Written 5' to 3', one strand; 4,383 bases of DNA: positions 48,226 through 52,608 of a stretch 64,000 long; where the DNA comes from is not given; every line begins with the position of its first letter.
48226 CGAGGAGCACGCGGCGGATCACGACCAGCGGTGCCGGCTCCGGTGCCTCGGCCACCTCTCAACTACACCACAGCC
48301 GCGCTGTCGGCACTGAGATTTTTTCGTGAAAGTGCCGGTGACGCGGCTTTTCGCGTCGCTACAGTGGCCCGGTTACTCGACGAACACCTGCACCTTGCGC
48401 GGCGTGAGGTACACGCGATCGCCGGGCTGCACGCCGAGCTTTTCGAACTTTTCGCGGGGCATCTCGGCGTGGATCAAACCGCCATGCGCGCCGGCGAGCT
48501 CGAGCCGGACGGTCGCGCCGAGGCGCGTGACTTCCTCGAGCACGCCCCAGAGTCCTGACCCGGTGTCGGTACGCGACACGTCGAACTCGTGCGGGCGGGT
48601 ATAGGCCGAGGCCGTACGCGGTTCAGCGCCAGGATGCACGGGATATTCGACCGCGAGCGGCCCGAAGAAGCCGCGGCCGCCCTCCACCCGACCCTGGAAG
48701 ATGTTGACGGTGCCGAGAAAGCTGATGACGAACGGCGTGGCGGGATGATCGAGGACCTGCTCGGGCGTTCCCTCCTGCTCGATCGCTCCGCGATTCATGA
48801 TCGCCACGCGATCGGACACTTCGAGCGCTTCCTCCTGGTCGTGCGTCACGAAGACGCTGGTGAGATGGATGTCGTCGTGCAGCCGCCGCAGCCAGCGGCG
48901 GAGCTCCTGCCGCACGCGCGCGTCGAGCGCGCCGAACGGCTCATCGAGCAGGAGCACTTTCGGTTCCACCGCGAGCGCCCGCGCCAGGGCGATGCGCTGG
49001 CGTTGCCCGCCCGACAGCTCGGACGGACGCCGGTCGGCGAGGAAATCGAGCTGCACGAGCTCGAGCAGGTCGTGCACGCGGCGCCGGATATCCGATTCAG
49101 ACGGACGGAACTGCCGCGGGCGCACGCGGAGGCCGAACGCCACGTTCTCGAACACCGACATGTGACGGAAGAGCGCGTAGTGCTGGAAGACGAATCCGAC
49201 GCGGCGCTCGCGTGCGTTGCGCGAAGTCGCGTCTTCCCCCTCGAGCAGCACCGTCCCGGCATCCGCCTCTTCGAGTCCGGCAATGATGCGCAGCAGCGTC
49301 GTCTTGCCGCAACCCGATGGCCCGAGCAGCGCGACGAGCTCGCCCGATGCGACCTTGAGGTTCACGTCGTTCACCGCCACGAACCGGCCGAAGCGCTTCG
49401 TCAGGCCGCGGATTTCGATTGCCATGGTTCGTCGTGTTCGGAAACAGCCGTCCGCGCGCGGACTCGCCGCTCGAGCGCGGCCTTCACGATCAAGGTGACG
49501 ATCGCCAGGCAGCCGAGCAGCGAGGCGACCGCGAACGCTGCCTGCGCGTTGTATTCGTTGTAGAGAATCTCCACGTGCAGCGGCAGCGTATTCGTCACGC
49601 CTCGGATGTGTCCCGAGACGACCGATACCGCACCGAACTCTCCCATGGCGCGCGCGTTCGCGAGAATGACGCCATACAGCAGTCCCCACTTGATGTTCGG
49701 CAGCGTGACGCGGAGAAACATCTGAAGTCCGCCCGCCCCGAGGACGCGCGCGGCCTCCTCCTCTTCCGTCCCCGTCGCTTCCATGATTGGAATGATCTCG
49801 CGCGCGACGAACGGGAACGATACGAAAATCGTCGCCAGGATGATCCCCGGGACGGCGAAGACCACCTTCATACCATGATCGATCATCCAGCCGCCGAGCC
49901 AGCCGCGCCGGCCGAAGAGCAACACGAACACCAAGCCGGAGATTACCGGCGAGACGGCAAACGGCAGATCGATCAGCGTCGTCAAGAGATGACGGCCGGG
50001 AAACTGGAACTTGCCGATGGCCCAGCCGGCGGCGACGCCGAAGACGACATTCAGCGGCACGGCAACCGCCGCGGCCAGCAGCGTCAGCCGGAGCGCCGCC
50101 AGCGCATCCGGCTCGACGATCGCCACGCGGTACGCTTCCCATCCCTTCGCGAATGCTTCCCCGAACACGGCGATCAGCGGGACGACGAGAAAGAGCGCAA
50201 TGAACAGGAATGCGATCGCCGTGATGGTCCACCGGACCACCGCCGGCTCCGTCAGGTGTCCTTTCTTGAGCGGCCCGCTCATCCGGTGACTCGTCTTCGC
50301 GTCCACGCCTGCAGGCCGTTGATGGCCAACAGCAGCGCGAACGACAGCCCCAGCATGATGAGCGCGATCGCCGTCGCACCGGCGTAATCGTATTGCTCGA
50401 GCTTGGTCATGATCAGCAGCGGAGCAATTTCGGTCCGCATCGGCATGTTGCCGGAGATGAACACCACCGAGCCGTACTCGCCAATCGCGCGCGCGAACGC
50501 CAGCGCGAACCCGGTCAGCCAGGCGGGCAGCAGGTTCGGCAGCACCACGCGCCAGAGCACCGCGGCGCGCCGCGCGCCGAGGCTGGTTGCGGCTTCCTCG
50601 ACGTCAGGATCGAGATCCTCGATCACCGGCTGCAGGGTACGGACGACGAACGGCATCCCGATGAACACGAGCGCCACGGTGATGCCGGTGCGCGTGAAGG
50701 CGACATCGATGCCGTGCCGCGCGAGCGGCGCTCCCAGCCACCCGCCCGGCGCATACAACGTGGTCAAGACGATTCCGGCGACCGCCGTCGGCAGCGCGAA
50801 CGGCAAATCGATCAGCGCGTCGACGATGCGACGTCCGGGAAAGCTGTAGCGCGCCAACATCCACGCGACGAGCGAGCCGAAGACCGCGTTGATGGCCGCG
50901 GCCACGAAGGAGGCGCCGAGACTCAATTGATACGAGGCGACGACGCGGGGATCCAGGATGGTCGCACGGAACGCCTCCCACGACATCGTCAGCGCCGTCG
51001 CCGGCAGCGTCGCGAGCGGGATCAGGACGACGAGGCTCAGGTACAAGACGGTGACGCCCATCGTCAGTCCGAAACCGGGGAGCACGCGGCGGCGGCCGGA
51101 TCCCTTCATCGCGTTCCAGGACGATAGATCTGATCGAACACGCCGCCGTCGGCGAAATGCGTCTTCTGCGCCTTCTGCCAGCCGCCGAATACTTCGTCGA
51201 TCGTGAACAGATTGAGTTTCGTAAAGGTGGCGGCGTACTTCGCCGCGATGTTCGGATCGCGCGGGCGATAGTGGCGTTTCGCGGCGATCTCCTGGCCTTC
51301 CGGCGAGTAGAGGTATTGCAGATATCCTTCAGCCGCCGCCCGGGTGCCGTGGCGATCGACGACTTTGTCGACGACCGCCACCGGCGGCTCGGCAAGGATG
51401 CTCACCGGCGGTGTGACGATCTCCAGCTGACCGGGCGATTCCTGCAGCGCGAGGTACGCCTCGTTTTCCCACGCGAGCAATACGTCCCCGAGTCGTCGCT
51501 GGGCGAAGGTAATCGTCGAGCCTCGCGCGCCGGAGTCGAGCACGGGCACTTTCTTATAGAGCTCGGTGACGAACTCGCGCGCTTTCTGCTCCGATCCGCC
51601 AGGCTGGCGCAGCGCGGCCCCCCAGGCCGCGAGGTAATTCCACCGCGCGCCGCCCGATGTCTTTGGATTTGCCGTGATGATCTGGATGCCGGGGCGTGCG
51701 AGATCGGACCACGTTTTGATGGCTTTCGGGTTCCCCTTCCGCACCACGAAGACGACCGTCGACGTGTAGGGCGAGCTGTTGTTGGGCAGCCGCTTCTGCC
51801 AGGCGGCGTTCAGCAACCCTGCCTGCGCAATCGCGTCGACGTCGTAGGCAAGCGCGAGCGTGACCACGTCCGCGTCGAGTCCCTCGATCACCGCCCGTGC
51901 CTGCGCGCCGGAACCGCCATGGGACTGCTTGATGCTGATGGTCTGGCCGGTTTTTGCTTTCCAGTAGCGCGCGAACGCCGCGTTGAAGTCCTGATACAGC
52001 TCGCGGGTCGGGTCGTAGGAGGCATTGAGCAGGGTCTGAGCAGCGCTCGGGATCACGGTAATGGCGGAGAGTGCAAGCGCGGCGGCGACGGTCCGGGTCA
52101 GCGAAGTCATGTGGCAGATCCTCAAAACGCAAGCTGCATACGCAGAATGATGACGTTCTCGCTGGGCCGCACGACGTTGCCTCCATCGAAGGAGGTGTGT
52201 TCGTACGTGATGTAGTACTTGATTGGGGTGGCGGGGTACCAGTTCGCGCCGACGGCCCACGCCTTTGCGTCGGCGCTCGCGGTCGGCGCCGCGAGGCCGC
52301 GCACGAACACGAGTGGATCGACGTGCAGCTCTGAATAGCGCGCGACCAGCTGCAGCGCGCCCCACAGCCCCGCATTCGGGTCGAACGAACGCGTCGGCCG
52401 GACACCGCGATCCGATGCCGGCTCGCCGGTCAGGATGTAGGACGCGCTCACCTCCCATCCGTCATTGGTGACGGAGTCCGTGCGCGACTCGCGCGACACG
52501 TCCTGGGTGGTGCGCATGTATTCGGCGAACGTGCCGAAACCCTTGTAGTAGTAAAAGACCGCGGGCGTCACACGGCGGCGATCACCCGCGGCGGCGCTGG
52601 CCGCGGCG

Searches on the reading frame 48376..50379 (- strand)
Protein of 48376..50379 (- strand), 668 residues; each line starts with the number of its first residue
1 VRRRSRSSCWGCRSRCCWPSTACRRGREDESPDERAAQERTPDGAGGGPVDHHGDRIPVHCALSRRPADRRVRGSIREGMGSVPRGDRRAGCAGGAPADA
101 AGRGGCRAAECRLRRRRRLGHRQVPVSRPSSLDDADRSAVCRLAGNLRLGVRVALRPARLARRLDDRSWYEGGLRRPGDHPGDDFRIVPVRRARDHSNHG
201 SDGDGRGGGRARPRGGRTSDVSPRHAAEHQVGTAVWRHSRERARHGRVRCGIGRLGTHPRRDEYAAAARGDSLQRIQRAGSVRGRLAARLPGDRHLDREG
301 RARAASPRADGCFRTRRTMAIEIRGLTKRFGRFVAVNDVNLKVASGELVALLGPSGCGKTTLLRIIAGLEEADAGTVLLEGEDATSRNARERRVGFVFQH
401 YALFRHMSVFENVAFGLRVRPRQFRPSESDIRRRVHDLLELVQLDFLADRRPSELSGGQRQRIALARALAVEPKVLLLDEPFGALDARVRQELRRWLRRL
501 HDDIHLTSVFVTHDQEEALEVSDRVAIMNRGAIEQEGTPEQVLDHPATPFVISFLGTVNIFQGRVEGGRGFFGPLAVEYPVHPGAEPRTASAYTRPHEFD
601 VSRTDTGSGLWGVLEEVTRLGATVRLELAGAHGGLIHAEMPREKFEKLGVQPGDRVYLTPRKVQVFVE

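Call 9: search_protein_families(library=pfam, proteins=[window:48376-50379:-])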
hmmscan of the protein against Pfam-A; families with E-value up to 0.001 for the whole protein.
window:48376-50379:- (668 aa): 7 families
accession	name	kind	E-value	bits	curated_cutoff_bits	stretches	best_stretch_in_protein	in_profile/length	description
PF00005.33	ABC_tran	-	1.6e-39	136.1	25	1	336-482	1-136/137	ABC transporter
PF12857.13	TOBE_3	-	1.2e-14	54.4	27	1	607-661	4-59/59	TOBE-like domain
PF13304.12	AAA_21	-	1.8e-08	35.2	27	1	429-516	220-301/304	AAA domain, putative AbiEii toxin, Type IV TA system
PF17850.7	CysA_C_terminal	-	6e-07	30.4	29.7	1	559-601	1-43/43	CysA C-terminal regulatory domain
PF03459.23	TOBE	-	6.1e-06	26.8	22.3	1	612-666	9-63/64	TOBE domain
PF08402.16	TOBE_2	-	0.00012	22.6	21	1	595-661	4-69/76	TOBE domain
PF13401.12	AAA_22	-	0.00047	20.9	27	0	348-511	7-121/130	AAA domain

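Call 10: search_protein_families(library=ncbifam, proteins=[window:48376-50379:-])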
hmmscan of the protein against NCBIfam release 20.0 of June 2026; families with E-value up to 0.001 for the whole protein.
window:48376-50379:- (668 aa): 189 families (the best 25 are shown)
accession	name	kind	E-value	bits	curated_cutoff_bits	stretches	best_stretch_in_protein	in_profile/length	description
NF008105.0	PRK10851.1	equivalog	1.8e-122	408.5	502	1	319-606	1-287/362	sulfate/thiosulfate ABC transporter ATP-binding protein CysA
TIGR00968.1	3a0106s01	subfamily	2e-113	377.8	342.75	1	321-560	1-236/237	sulfate ABC transporter ATP-binding protein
TIGR03265.1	PhnT2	equivalog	1.4e-101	340.2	457.7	1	320-659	4-343/353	putative 2-aminoethylphosphonate ABC transporter ATP-binding protein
NF006987.0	PRK09452.1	equivalog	5.6e-95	318.2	482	1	317-566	14-259/378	spermidine/putrescine ABC transporter ATP-binding protein PotA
TIGR01187.1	potA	subfamily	1.6e-86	290.3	355.6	1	351-564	1-210/325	polyamine ABC transporter ATP-binding protein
NF043075.1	MMSYN1_0197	equivalog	1.8e-85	286.9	550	1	321-564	3-242/341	spermidine/putrescine ABC transporter ATP-binding protein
NF008653.0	PRK11650.1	subfamily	7.3e-83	278.5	432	1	320-568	3-250/357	sn-glycerol-3-phosphate ABC transporter ATP-binding protein UgpC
NF008513.0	PRK11432.1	equivalog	9.2e-83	278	496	1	320-567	6-249/351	ferric ABC transporter ATP-binding protein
NF040840.2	tungstate_WtpC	equivalog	5.9e-81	272.4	440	1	321-659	2-338/347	tungstate ABC transporter ATP-binding protein WtpC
TIGR03258.1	PhnT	equivalog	7e-79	265.4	499.15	1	317-566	5-251/359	2-aminoethylphosphonate ABC transport system ATP-binding subunit PhnT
NF008621.0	PRK11607.1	equivalog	1.6e-77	260.9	613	1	308-565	7-260/377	putrescine ABC transporter ATP-binding subunit PotG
NF040933.2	ABC_arch_GlcV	equivalog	2.1e-76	257.1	450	1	320-605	2-292/357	glucose ABC transporter ATP-binding protein GlcV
NF008233.0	PRK11000.1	equivalog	2.6e-69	233.8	568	1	321-558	4-237/369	maltose/maltodextrin ABC transporter ATP-binding protein MalK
TIGR01186.1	proV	subfamily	2.3e-68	230.9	326.6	1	330-563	3-238/363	betaine/proline/choline family ABC transporter ATP-binding protein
TIGR03415.1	ABC_choXWV_ATP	equivalog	7.8e-60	202.8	483.75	1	327-559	31-269/382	choline ABC transporter ATP-binding protein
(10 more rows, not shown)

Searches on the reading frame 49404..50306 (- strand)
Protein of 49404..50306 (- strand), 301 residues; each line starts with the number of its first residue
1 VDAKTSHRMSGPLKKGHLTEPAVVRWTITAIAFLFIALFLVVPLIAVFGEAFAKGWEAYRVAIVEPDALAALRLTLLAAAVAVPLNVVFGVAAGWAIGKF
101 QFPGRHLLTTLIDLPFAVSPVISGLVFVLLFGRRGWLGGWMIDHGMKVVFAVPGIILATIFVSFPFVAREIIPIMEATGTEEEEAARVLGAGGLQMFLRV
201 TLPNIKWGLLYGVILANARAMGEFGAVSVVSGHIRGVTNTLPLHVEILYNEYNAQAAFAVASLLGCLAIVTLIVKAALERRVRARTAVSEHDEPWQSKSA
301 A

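Call 9: search_protein_families(library=pfam, proteins=[window:49404-50306:-])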
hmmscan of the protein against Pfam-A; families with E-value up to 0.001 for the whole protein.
window:49404-50306:- (301 aa): 1 family
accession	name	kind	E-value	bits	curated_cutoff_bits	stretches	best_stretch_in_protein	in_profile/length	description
PF00528.27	BPD_transp_1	-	2e-14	54.2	26.4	1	90-283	1-183/184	Binding-protein-dependent transport system inner membrane component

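Call 10: search_protein_families(library=ncbifam, proteins=[window:49404-50306:-])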
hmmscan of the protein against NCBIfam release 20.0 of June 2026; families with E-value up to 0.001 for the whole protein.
window:49404-50306:- (301 aa): 27 families (the best 25 are shown)
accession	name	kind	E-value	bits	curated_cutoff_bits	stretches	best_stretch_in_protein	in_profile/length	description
TIGR02140.1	permease_CysW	equivalog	1.7e-118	394.8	329.1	1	24-282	1-259/261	sulfate ABC transporter permease subunit CysW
NF008620.0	PRK11602.1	equivalog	1e-100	336.7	442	1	23-292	17-286/291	sulfate/thiosulfate ABC transporter permease CysW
TIGR00969.1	3a0106s02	subfamily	1.6e-95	319.6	240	1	26-281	18-272/272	sulfate ABC transporter permease subunit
TIGR02139.1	permease_CysT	equivalog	1.3e-57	195.4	246.1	1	30-281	10-261/265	sulfate ABC transporter permease subunit CysT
NF008208.0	PRK10971.1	equivalog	6.6e-55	186.5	415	1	32-286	20-274/277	sulfate/thiosulfate ABC transporter permease CysT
TIGR01581.1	Mo_ABC_porter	hypoth_equivalog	7.5e-48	163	210.3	1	56-274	7-225/225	ABC transporter permease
TIGR02141.1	modB_ABC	equivalog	7.3e-45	153.2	182.6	1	74-280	2-207/208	molybdate ABC transporter permease subunit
NF006939.0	PRK09421.1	equivalog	5.7e-40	137.1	262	1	64-286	4-228/230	molybdate ABC transporter permease subunit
NF040839.1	tungstate_WtpB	equivalog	1e-33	117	340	1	29-276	6-245/251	tungstate ABC transporter permease WtpB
TIGR03262.1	PhnU2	equivalog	2.6e-26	92.4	593.25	1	24-298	2-274/546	putative 2-aminoethylphosphonate ABC transporter permease subunit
NF011624.0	PRK15050.1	equivalog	5.8e-21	74.9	247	1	22-288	21-291/297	2-aminoethylphosphonate ABC transporter permease subunit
NF038017.1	ABC_perm1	subfamily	8.8e-20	71.5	100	1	76-262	2-181/184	ABC transporter permease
TIGR03226.1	PhnU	equivalog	1.8e-17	63.8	283.45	1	31-287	53-308/311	2-aminoethylphosphonate ABC transporter permease subunit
NF006951.0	PRK09433.1-2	equivalog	3.3e-14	52.4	788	1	32-275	19-263/535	thiamine/thiamine pyrophosphate ABC transporter permease ThiP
NF041773.1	tung_perm_TupB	equivalog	7e-14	52.2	320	1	65-280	19-227/230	tungstate ABC transporter permease TupB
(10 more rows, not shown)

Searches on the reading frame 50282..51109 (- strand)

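Call 9: search_protein_families(library=pfam, proteins=[window:50282-51109:-])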
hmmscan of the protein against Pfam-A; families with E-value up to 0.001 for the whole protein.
window:50282-51109:- (276 aa): 1 family
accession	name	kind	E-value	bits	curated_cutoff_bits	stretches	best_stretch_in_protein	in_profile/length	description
PF00528.27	BPD_transp_1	-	1.3e-21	77.6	26.4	1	78-275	1-183/184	Binding-protein-dependent transport system inner membrane component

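Call 10: search_protein_families(library=ncbifam, proteins=[window:50282-51109:-])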
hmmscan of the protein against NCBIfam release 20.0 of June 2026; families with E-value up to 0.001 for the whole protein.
window:50282-51109:- (276 aa): 38 families (the best 25 are shown)
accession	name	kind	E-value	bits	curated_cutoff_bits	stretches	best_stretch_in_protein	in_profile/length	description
TIGR02139.1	permease_CysT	equivalog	1.1e-118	395.6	246.1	1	9-272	1-264/265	sulfate ABC transporter permease subunit CysT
NF008208.0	PRK10971.1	equivalog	5.8e-92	308.1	415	1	5-276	5-276/277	sulfate/thiosulfate ABC transporter permease CysT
TIGR00969.1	3a0106s02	subfamily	2.2e-91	306.1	240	1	9-268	12-271/272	sulfate ABC transporter permease subunit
TIGR02140.1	permease_CysW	equivalog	2.7e-55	187.7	329.1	1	17-261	6-250/261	sulfate ABC transporter permease subunit CysW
TIGR01581.1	Mo_ABC_porter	hypoth_equivalog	1.7e-49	168.3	210.3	1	42-261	5-224/225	ABC transporter permease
TIGR02141.1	modB_ABC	equivalog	7.5e-47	159.6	182.6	1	62-266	2-205/208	molybdate ABC transporter permease subunit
NF008620.0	PRK11602.1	equivalog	4e-44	151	442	1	17-261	23-268/291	sulfate/thiosulfate ABC transporter permease CysW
NF040839.1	tungstate_WtpB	equivalog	2.9e-40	138.5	340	1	22-263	11-244/251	tungstate ABC transporter permease WtpB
NF006939.0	PRK09421.1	equivalog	4.9e-40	137.3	262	1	51-274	3-228/230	molybdate ABC transporter permease subunit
NF011624.0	PRK15050.1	equivalog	1.2e-29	103.4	247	1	19-261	30-280/297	2-aminoethylphosphonate ABC transporter permease subunit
TIGR03226.1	PhnU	equivalog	1.8e-26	93.3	283.45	1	19-260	48-297/311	2-aminoethylphosphonate ABC transporter permease subunit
NF038017.1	ABC_perm1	subfamily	2.3e-20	73.4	100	1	63-253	1-184/184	ABC transporter permease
NF007047.0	PRK09500.1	equivalog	5.1e-20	72.1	326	1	16-263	12-248/257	spermidine/putrescine ABC transporter permease PotC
TIGR03255.1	PhnV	equivalog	1.1e-16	61.4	358.7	1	45-264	58-262/270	2-aminoethylphosphonate ABC transport system, membrane component PhnV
TIGR03262.1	PhnU2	equivalog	1.6e-15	56.8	593.25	2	162-272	431-539/546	putative 2-aminoethylphosphonate ABC transporter permease subunit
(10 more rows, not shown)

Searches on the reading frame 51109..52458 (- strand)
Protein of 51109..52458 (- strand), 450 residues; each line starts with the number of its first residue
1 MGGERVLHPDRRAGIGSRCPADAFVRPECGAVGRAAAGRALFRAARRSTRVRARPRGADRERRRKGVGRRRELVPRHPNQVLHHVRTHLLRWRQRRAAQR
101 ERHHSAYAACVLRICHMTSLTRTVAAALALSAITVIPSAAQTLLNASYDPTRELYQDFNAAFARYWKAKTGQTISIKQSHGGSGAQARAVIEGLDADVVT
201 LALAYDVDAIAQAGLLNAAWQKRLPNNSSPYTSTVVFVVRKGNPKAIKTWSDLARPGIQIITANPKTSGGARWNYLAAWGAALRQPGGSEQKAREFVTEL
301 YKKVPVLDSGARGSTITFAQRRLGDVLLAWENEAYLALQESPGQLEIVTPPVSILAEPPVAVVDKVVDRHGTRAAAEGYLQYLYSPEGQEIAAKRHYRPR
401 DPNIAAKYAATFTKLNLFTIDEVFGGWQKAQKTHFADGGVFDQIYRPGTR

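Call 9: search_protein_families(library=pfam, proteins=[window:51109-52458:-])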
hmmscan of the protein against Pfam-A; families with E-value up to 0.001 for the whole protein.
window:51109-52458:- (450 aa): 4 families
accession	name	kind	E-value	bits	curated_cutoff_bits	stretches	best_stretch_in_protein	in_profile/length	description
PF13531.11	SBP_bac_11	-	4.7e-41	141.5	25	1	156-398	11-227/227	Bacterial extracellular solute-binding protein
PF01547.30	SBP_bac_1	-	1.4e-15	58.6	26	1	152-390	5-307/307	Bacterial extracellular solute-binding protein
PF13416.11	SBP_bac_8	-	5.2e-07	30.2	27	1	192-406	56-267/279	Bacterial extracellular solute-binding protein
PF12727.12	PBP_like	-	0.00014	21.5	27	1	235-265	71-101/193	PBP superfamily domain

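Call 10: search_protein_families(library=ncbifam, proteins=[window:51109-52458:-])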
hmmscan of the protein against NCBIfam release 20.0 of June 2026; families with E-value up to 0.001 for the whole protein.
window:51109-52458:- (450 aa): 3 families
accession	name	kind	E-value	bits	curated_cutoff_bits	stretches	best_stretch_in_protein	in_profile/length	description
NF008022.0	PRK10752.1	subfamily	1.4e-151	504.6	288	1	125-446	7-328/329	sulfate ABC transporter substrate-binding protein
TIGR00971.1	3a0106s03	subfamily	7.1e-140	465.7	155.5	1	133-444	4-315/315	sulfate ABC transporter substrate-binding protein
NF008106.0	PRK10852.1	subfamily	1.2e-102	343.4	308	1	124-447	9-335/338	thiosulfate ABC transporter substrate-binding protein CysP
